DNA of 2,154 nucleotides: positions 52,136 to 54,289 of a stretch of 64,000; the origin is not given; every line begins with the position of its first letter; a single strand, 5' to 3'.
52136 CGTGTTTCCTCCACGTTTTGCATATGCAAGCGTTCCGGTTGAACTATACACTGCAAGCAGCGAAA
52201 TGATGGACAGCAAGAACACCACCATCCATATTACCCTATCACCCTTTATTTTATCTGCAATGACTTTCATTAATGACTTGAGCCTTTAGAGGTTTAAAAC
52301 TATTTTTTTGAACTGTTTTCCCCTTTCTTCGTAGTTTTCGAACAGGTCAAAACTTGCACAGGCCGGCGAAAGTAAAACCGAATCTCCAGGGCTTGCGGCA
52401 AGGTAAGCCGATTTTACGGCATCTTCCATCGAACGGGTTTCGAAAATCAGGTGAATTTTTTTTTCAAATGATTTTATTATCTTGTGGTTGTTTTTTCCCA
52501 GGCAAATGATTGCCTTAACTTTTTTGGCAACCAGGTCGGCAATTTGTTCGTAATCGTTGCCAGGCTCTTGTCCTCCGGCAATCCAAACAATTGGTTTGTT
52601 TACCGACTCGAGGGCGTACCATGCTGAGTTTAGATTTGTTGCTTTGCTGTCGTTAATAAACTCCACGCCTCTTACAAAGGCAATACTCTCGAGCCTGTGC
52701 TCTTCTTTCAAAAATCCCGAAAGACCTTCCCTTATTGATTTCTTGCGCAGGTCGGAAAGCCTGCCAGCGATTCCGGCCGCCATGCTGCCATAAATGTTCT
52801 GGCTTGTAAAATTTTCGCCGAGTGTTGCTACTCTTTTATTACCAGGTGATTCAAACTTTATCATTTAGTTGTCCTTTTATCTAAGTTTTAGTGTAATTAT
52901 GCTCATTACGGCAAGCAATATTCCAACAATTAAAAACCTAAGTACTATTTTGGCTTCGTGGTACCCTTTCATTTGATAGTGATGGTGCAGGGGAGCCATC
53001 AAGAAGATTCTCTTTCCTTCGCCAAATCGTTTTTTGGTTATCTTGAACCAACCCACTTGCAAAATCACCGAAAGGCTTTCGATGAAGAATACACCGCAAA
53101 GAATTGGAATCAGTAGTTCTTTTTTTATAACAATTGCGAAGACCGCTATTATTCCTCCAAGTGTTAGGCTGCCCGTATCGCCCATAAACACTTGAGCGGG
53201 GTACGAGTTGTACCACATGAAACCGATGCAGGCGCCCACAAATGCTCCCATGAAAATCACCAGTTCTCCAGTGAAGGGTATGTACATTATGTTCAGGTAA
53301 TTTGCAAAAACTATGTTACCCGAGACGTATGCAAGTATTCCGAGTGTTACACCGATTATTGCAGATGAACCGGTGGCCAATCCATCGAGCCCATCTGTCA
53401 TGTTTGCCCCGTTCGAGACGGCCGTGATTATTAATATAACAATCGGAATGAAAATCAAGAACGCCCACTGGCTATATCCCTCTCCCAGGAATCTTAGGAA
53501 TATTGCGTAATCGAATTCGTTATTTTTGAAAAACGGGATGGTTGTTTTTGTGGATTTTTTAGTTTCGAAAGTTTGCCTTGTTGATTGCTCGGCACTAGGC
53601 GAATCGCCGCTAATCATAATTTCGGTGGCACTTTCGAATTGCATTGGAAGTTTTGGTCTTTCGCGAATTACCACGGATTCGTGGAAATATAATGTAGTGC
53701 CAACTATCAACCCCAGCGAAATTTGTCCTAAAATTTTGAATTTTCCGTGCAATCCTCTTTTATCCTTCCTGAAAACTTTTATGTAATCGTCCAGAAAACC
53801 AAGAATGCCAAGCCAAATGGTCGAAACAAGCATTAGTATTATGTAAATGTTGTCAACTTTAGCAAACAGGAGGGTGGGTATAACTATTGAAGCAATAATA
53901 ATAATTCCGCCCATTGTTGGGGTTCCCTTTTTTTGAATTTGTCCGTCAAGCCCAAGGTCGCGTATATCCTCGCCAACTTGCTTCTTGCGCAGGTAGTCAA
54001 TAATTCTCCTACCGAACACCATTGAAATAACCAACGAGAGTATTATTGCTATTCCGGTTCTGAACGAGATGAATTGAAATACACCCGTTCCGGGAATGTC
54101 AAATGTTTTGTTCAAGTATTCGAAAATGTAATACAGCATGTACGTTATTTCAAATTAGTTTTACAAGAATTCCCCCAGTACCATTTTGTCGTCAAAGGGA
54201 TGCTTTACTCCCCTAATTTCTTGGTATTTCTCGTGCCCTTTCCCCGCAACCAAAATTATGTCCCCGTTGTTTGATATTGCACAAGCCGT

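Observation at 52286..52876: murD in an otherwise intact dcw cluster is reduced to its C-terminal domain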

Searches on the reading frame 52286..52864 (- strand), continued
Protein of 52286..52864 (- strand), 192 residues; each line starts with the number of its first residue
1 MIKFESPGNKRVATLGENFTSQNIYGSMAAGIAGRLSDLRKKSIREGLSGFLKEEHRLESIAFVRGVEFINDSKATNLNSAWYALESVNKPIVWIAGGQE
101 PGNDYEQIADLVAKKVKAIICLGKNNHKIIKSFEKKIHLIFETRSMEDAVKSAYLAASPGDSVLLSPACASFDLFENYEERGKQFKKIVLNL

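Call 74: find_homologous_proteins(query=A3, max_evalue=1e-10)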
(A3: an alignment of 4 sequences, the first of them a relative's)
Query A3 (4 sequences) (262 aa, profile of the alignment): 8000 proteins with E <= 1e-10 among 8000 candidates; the best 120 are listed.
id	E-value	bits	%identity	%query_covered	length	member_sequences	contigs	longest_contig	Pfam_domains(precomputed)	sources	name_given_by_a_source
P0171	9.5e-146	502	100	100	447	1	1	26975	PF02875.27,PF08245.19,PF21377.4,PF21799.3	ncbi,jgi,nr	ncbi:MAG: UDP-N-acetylmuramoyl-L-alanine--D-glutamate ligase [Bacteroidales bacterium]|nr:UDP-N-acet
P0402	1.5e-142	492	63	97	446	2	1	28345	PF02875.27,PF08245.19,PF21377.4,PF21799.3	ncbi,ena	-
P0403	3.9e-142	491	-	-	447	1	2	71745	PF02875.27,PF08245.19,PF21377.4,PF21799.3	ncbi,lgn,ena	-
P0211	1.3e-141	489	92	100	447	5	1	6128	PF02875.27,PF08245.19,PF21377.4,PF21799.3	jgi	jgi:UDP-N-acetylmuramoylalanine--D-glutamate ligase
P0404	1.9e-139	482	90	100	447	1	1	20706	PF02875.27,PF08245.19,PF21377.4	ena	-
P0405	2.8e-139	481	89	100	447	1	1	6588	PF02875.27,PF08245.19,PF21377.4,PF21799.3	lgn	-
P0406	6.0e-139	480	90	100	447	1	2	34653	PF02875.27,PF08245.19,PF21377.4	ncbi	-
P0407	2.3e-138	478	89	97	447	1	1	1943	PF02875.27,PF08245.19,PF21377.4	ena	-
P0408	4.0e-138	477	90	100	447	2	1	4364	PF02875.27,PF08245.19,PF21377.4,PF21799.3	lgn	-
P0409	7.9e-138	476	87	100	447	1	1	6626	PF02875.27,PF08245.19,PF21377.4,PF21799.3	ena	-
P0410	1.1e-137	476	89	100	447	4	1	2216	PF02875.27,PF08245.19,PF21377.4,PF21799.3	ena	-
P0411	1.8e-137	475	86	100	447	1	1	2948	PF02875.27,PF08245.19,PF21377.4,PF21799.3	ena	-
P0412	5.0e-135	467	81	100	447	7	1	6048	PF02875.27,PF08245.19,PF21377.4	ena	-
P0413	8.4e-135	467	88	100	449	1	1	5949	PF02875.27,PF08245.19,PF21377.4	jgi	jgi:UDP-N-acetylmuramoylalanine--D-glutamate ligase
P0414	3.5e-134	465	80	100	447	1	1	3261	PF02875.27,PF08245.19,PF21377.4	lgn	-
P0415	1.8e-133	462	80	100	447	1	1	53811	PF02875.27,PF08245.19,PF21377.4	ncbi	ncbi:MAG: UDP-N-acetylmuramoyl-L-alanine--D-glutamate ligase [Bacteroidales bacterium]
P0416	9.7e-133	460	61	96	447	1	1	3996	PF02875.27,PF08245.19,PF21377.4,PF21799.3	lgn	-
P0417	2.6e-131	455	65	97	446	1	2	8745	PF02875.27,PF08245.19,PF21377.4,PF21799.3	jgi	jgi:UDP-N-acetylmuramoylalanine--D-glutamate ligase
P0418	8.6e-131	453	60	98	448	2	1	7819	PF02875.27,PF08245.19,PF21377.4,PF21799.3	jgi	-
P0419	2.7e-130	452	65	97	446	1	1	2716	PF02875.27,PF08245.19,PF21377.4,PF21799.3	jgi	jgi:UDP-N-acetylmuramoylalanine--D-glutamate ligase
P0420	2.9e-129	448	72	94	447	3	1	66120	PF02875.27,PF08245.19,PF21377.4,PF21799.3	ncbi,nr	ncbi:MAG: UDP-N-acetylmuramoyl-L-alanine--D-glutamate ligase [Bacteroidetes bacterium]|nr:MAG: UDP-N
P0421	1.0e-128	447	72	98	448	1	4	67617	PF02875.27,PF08245.19,PF21377.4,PF21799.3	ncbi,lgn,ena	-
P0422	1.2e-128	446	73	96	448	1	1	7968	PF02875.27,PF08245.19,PF21377.4,PF21799.3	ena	-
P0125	2.5e-128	445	68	94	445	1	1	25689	PF02875.27,PF08245.19,PF21377.4,PF21799.3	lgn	-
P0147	5.9e-128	444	66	97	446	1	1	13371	PF02875.27,PF08245.19,PF21377.4,PF21799.3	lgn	-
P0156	6.1e-128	444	65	98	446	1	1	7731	PF02875.27,PF08245.19,PF21377.4,PF21799.3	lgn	-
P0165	8.2e-128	444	65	98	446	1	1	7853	PF02875.27,PF08245.19,PF21377.4,PF21799.3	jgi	-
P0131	8.3e-128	444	64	96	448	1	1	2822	PF02875.27,PF08245.19,PF21377.4,PF21799.3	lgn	-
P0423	1.8e-127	442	67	97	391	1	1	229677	PF02875.27,PF08245.19,PF21377.4,PF21799.3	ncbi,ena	-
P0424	1.9e-127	442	61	99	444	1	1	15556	PF02875.27,PF08245.19,PF21377.4,PF21799.3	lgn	-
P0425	3.2e-127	442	63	99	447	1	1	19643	PF02875.27,PF08245.19,PF21377.4,PF21799.3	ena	-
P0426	3.8e-127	441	64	96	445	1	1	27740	PF02875.27,PF08245.19,PF21377.4,PF21799.3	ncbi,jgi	-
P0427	4.1e-127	441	68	95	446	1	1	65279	PF02875.27,PF08245.19,PF21377.4,PF21799.3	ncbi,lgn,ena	-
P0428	4.2e-127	441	68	97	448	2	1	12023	PF02875.27,PF08245.19,PF21377.4,PF21799.3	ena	-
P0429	4.7e-127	441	68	95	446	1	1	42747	PF02875.27,PF08245.19,PF21377.4,PF21799.3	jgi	-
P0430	7.3e-127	441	65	99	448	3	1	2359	PF02875.27,PF08245.19,PF21377.4,PF21799.3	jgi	jgi:UDP-N-acetylmuramoylalanine--D-glutamate ligase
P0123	8.4e-127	440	64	97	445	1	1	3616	PF02875.27,PF08245.19,PF21377.4,PF21799.3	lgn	-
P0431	9.1e-127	440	65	98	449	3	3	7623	PF02875.27,PF08245.19,PF21377.4,PF21799.3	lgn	-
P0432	9.2e-127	440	60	100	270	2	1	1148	PF08245.19,PF21377.4,PF21799.3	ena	-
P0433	1.0e-126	440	63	95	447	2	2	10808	PF02875.27,PF08245.19,PF21377.4,PF21799.3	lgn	-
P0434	1.1e-126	440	64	97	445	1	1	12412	PF02875.27,PF08245.19,PF21377.4,PF21799.3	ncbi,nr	ncbi:MAG: UDP-N-acetylmuramoyl-L-alanine--D-glutamate ligase [Bacteroidia bacterium]|nr:UDP-N-acetyl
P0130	1.2e-126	440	64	97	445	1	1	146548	PF02875.27,PF08245.19,PF21377.4,PF21799.3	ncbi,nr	ncbi:MAG: UDP-N-acetylmuramoyl-L-alanine--D-glutamate ligase [Bacteroidetes bacterium]|nr:UDP-N-acet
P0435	2.1e-126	439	71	98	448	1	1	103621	PF02875.27,PF08245.19,PF21377.4,PF21799.3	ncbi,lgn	-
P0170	2.2e-126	439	64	97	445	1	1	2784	PF02875.27,PF08245.19,PF21377.4,PF21799.3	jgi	jgi:UDP-N-acetylmuramoylalanine--D-glutamate ligase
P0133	2.3e-126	439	64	97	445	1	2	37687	PF02875.27,PF08245.19,PF21377.4,PF21799.3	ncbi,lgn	-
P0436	2.5e-126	439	64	97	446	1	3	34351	PF02875.27,PF08245.19,PF21377.4,PF21799.3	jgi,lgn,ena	jgi:UDP-N-acetylmuramoylalanine--D-glutamate ligase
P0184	2.5e-126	439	65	97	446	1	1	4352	PF02875.27,PF08245.19,PF21377.4,PF21799.3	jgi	jgi:UDP-N-acetylmuramoylalanine--D-glutamate ligase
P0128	2.6e-126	439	64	97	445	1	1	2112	PF02875.27,PF08245.19,PF21377.4,PF21799.3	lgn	-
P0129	2.7e-126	439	64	97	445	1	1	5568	PF02875.27,PF08245.19,PF21377.4,PF21799.3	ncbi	-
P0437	2.8e-126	439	65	96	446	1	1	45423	PF02875.27,PF08245.19,PF21377.4,PF21799.3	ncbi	-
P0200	3.3e-126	438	65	97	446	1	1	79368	PF02875.27,PF08245.19,PF21377.4,PF21799.3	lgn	-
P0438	4.5e-126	438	66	98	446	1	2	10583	PF02875.27,PF08245.19,PF21377.4,PF21799.3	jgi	-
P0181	5.0e-126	438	64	97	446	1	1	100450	PF02875.27,PF08245.19,PF21377.4,PF21799.3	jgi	jgi:UDP-N-acetylmuramoylalanine--D-glutamate ligase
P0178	5.9e-126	438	64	97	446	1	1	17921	PF02875.27,PF08245.19,PF21377.4,PF21799.3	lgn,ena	-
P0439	6.9e-126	437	67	97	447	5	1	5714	PF02875.27,PF08245.19,PF21377.4,PF21799.3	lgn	-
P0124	7.8e-126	437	64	97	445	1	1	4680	PF02875.27,PF08245.19,PF21377.4,PF21799.3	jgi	-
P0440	8.1e-126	437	68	98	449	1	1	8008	PF02875.27,PF08245.19,PF21377.4,PF21799.3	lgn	-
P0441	8.3e-126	437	65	98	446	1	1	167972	PF02875.27,PF08245.19,PF21377.4,PF21799.3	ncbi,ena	-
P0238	8.5e-126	437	64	97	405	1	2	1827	PF02875.27,PF08245.19,PF21377.4,PF21799.3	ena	-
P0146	8.8e-126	437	67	97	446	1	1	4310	PF02875.27,PF08245.19,PF21377.4,PF21799.3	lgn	-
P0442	9.5e-126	437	64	97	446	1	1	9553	PF02875.27,PF08245.19,PF21377.4,PF21799.3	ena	-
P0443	9.5e-126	437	66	97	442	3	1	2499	PF02875.27,PF08245.19,PF21377.4,PF21799.3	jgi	-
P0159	9.6e-126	437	65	97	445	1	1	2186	PF02875.27,PF08245.19,PF21377.4,PF21799.3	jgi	jgi:UDP-N-acetylmuramoylalanine--D-glutamate ligase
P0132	1.0e-125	437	63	97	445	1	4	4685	PF02875.27,PF08245.19,PF21377.4,PF21799.3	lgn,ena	-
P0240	1.1e-125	437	64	97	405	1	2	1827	PF02875.27,PF08245.19,PF21377.4,PF21799.3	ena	-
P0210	1.1e-125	437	65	97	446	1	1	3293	PF02875.27,PF08245.19,PF21377.4,PF21799.3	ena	-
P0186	1.8e-125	436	65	97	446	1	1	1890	PF02875.27,PF08245.19,PF21377.4,PF21799.3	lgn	-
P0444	1.8e-125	436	65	97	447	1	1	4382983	PF02875.27,PF08245.19,PF21377.4,PF21799.3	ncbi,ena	-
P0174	1.9e-125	436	65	97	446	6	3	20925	PF02875.27,PF08245.19,PF21377.4,PF21799.3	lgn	-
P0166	2.0e-125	436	64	97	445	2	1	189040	PF02875.27,PF08245.19,PF21377.4,PF21799.3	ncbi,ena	-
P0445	2.1e-125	436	65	97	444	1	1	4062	PF02875.27,PF08245.19,PF21377.4,PF21799.3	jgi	jgi:UDP-N-acetylmuramoylalanine--D-glutamate ligase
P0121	2.1e-125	436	65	97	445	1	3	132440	PF02875.27,PF08245.19,PF21377.4,PF21799.3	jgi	-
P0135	2.4e-125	436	63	97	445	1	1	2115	PF02875.27,PF08245.19,PF21377.4,PF21799.3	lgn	-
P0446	2.5e-125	436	63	99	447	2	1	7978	PF02875.27,PF08245.19,PF21377.4,PF21799.3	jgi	jgi:UDP-N-acetylmuramoylalanine--D-glutamate ligase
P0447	2.5e-125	435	67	94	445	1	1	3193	PF02875.27,PF08245.19,PF21377.4,PF21799.3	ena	-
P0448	2.6e-125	435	58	99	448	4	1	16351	PF02875.27,PF08245.19,PF21377.4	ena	-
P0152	2.8e-125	435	63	97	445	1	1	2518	PF02875.27,PF08245.19,PF21377.4,PF21799.3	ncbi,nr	ncbi:MAG: UDP-N-acetylmuramoyl-L-alanine--D-glutamate ligase [Bacteroidia bacterium]|nr:UDP-N-acetyl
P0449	2.9e-125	435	65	97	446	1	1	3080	PF02875.27,PF08245.19,PF21377.4,PF21799.3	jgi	-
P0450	2.9e-125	435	64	97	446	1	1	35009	PF02875.27,PF08245.19,PF21377.4,PF21799.3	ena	-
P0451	3.4e-125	435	62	98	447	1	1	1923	PF02875.27,PF08245.19,PF21377.4,PF21799.3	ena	-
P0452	3.5e-125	435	63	99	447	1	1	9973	PF02875.27,PF08245.19,PF21377.4,PF21799.3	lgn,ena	-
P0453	3.8e-125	435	63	96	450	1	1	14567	PF02875.27,PF08245.19,PF21377.4,PF21799.3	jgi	jgi:UDP-N-acetylmuramoylalanine--D-glutamate ligase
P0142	3.8e-125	435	64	97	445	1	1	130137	PF02875.27,PF08245.19,PF21377.4,PF21799.3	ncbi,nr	ncbi:MAG: UDP-N-acetylmuramoyl-L-alanine--D-glutamate ligase [Bacteroidetes bacterium]|nr:UDP-N-acet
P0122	4.0e-125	435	66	97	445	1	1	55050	PF02875.27,PF08245.19,PF21377.4,PF21799.3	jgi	-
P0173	4.3e-125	435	65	96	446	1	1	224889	PF02875.27,PF08245.19,PF21377.4,PF21799.3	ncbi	ncbi:MAG: UDP-N-acetylmuramoyl-L-alanine--D-glutamate ligase [Bacteroidales bacterium]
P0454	5.2e-125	434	64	97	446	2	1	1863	PF02875.27,PF08245.19,PF21377.4,PF21799.3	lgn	-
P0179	5.6e-125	434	63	97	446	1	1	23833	PF02875.27,PF08245.19,PF21377.4,PF21799.3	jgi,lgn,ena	-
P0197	5.6e-125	434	64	97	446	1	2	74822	PF02875.27,PF08245.19,PF21377.4,PF21799.3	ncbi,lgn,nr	ncbi:MAG: UDP-N-acetylmuramoylalanine--D-glutamate ligase [Bacteroidetes bacterium]|nr:UDP-N-acetylm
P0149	6.7e-125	434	64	97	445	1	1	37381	PF02875.27,PF08245.19,PF21377.4,PF21799.3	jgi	jgi:UDP-N-acetylmuramoylalanine--D-glutamate ligase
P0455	7.0e-125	434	64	97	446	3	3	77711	PF02875.27,PF08245.19,PF21377.4,PF21799.3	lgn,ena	-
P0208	7.6e-125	434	64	97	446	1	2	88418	PF02875.27,PF08245.19,PF21377.4,PF21799.3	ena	-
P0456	7.7e-125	434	65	98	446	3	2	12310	PF02875.27,PF08245.19,PF21377.4,PF21799.3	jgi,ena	-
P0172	7.7e-125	434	64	97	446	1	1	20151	PF02875.27,PF08245.19,PF21377.4,PF21799.3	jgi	jgi:UDP-N-acetylmuramoylalanine--D-glutamate ligase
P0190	7.8e-125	434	63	97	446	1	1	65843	PF02875.27,PF08245.19,PF21377.4,PF21799.3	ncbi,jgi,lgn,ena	ncbi:MAG TPA: UDP-N-acetylmuramoyl-L-alanine--D-glutamate ligase [Bacteroidia bacterium]|jgi:UDP-N-a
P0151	8.0e-125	434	64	97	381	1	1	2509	PF02875.27,PF08245.19,PF21377.4,PF21799.3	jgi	jgi:UDP-N-acetylmuramoylalanine--D-glutamate ligase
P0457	8.1e-125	434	64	97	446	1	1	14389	PF02875.27,PF08245.19,PF21377.4,PF21799.3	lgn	-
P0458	8.3e-125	434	66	98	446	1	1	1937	PF02875.27,PF08245.19,PF21377.4,PF21799.3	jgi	-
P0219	8.4e-125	434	64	97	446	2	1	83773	PF02875.27,PF08245.19,PF21377.4,PF21799.3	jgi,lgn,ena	jgi:UDP-N-acetylmuramoylalanine--D-glutamate ligase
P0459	9.1e-125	434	66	100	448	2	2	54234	PF02875.27,PF08245.19,PF21377.4,PF21799.3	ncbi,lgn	-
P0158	9.4e-125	434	63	97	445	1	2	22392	PF02875.27,PF08245.19,PF21377.4,PF21799.3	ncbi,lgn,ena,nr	ncbi:MAG: UDP-N-acetylmuramoyl-L-alanine--D-glutamate ligase [Bacteroidia bacterium]|nr:UDP-N-acetyl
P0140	1.1e-124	433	62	97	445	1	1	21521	PF02875.27,PF08245.19,PF21377.4,PF21799.3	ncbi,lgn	-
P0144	1.1e-124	433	64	97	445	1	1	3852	PF02875.27,PF08245.19,PF21377.4,PF21799.3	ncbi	-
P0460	1.1e-124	433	69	99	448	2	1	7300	PF02875.27,PF08245.19,PF21377.4,PF21799.3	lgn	-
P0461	1.2e-124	433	64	94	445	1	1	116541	PF02875.27,PF08245.19,PF21377.4,PF21799.3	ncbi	-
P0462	1.2e-124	433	63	94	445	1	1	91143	PF02875.27,PF08245.19,PF21377.4,PF21799.3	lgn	-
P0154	1.3e-124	433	64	97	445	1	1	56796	PF02875.27,PF08245.19,PF21377.4,PF21799.3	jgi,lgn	jgi:UDP-N-acetylmuramoylalanine--D-glutamate ligase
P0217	1.3e-124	433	65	97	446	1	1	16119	PF02875.27,PF08245.19,PF21377.4,PF21799.3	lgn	-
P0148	1.4e-124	433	64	97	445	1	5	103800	PF02875.27,PF08245.19,PF21377.4,PF21799.3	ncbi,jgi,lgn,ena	jgi:UDP-N-acetylmuramoylalanine--D-glutamate ligase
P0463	1.5e-124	433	63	96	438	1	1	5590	PF02875.27,PF08245.19,PF21377.4,PF21799.3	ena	-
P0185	1.8e-124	433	66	97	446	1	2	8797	PF02875.27,PF08245.19,PF21377.4,PF21799.3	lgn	-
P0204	1.8e-124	433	63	97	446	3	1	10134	PF02875.27,PF08245.19,PF21377.4,PF21799.3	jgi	jgi:UDP-N-acetylmuramoylalanine--D-glutamate ligase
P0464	1.9e-124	433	64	97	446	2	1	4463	PF02875.27,PF08245.19,PF21377.4,PF21799.3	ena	-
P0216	1.9e-124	433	63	99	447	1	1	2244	PF02875.27,PF08245.19,PF21377.4,PF21799.3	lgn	-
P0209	2.0e-124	433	65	99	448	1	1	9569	PF02875.27,PF08245.19,PF21377.4,PF21799.3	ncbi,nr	ncbi:MAG: UDP-N-acetylmuramoyl-L-alanine--D-glutamate ligase [Bacteroidales bacterium]|nr:UDP-N-acet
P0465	2.0e-124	433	64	97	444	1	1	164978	PF02875.27,PF08245.19,PF21377.4,PF21799.3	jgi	jgi:UDP-N-acetylmuramoylalanine--D-glutamate ligase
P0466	2.3e-124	432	60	94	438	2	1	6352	PF02875.27,PF08245.19,PF21377.4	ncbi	-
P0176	2.4e-124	432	63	97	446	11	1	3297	PF02875.27,PF08245.19,PF21377.4,PF21799.3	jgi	jgi:UDP-N-acetylmuramoylalanine--D-glutamate ligase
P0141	2.6e-124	432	64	97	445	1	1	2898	PF02875.27,PF08245.19,PF21377.4,PF21799.3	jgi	-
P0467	2.8e-124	432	66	97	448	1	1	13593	PF02875.27,PF08245.19,PF21377.4,PF21799.3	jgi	-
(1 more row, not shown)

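Call 76: find_encoding_contigs(protein=P0432, flank=10000, max_places=5)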
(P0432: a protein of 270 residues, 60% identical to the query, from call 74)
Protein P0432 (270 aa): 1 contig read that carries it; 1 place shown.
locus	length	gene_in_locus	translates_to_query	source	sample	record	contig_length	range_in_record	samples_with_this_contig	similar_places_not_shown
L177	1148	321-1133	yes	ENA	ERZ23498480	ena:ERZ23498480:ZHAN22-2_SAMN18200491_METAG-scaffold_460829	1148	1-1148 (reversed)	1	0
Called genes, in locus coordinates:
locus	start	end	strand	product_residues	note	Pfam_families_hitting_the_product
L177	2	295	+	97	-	?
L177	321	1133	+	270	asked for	PF21377:MurD_N, PF21799:MurD-like_N, PF08245:Mur_ligase_M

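Call 79: list_cluster_members(proteins=[P0432, P0015, P0016, P0035, P0095, P0114, P0098, P0028, P0052, P0111])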
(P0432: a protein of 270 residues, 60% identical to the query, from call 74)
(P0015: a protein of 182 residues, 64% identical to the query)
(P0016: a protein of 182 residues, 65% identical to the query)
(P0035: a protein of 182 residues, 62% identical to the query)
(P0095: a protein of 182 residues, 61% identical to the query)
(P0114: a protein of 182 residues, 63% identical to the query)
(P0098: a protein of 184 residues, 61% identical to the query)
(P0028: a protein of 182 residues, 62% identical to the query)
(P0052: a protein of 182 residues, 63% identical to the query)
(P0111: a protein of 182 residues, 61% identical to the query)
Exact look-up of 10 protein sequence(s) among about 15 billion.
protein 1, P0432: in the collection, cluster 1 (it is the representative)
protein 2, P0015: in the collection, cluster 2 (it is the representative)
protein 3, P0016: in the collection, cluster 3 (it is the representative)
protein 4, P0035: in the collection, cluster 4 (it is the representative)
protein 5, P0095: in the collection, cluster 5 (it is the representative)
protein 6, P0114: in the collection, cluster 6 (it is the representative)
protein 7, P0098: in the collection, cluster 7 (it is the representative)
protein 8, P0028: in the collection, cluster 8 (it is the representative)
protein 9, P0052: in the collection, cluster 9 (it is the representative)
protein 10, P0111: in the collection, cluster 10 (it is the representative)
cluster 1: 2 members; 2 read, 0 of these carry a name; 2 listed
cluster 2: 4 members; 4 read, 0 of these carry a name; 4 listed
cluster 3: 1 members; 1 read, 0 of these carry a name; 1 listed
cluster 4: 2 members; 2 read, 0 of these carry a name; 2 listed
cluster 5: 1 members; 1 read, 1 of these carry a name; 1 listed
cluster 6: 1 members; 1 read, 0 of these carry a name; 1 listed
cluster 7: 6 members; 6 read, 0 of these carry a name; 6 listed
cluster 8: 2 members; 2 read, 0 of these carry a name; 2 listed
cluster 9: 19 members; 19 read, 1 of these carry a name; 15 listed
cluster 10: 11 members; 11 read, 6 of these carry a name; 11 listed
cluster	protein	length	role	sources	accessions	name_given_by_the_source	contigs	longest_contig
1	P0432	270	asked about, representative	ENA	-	-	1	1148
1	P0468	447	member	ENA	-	-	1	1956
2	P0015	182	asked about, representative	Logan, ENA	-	-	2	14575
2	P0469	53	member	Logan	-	-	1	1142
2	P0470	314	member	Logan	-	-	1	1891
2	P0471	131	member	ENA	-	-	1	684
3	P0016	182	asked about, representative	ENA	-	-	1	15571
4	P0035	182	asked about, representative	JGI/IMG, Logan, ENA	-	-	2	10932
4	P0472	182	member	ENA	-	-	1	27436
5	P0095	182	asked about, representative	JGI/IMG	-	UDP-N-acetylmuramoylalanine--D-glutamate ligase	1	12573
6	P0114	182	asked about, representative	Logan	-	-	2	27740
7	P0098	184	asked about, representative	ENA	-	-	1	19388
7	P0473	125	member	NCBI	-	-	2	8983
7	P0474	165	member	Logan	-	-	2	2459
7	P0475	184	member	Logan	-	-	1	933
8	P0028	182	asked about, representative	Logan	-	-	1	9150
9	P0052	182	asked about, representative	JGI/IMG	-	-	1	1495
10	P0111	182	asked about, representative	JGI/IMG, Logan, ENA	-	-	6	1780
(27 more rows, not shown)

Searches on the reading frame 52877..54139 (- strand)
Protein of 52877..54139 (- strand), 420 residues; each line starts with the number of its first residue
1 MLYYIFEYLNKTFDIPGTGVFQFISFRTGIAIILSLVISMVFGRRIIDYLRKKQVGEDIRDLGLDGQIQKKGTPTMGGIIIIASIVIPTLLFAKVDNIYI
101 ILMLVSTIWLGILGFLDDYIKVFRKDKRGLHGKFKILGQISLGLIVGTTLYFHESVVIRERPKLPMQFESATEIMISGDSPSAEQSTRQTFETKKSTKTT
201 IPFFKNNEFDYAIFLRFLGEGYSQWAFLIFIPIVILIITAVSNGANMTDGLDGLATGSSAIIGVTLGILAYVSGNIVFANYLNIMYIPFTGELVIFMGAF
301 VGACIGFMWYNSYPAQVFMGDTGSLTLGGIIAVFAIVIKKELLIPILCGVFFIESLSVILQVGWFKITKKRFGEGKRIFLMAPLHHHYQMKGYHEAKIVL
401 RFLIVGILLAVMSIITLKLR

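Call 3: search_protein_families(library=pfam, proteins=[window:52877-54139:-], max_evalue=0.01)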
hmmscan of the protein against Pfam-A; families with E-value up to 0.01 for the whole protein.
window:52877-54139:- (420 aa): 2 families
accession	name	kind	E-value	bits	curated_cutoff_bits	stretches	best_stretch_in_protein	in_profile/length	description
PF00953.26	Glycos_transf_4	-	5.2e-26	92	27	1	101-338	2-159/160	Glycosyl transferase family 4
PF10555.14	MraY_sig1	-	0.00015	21.5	20.1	1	70-82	1-13/13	Phospho-N-acetylmuramoyl-pentapeptide-transferase signature 1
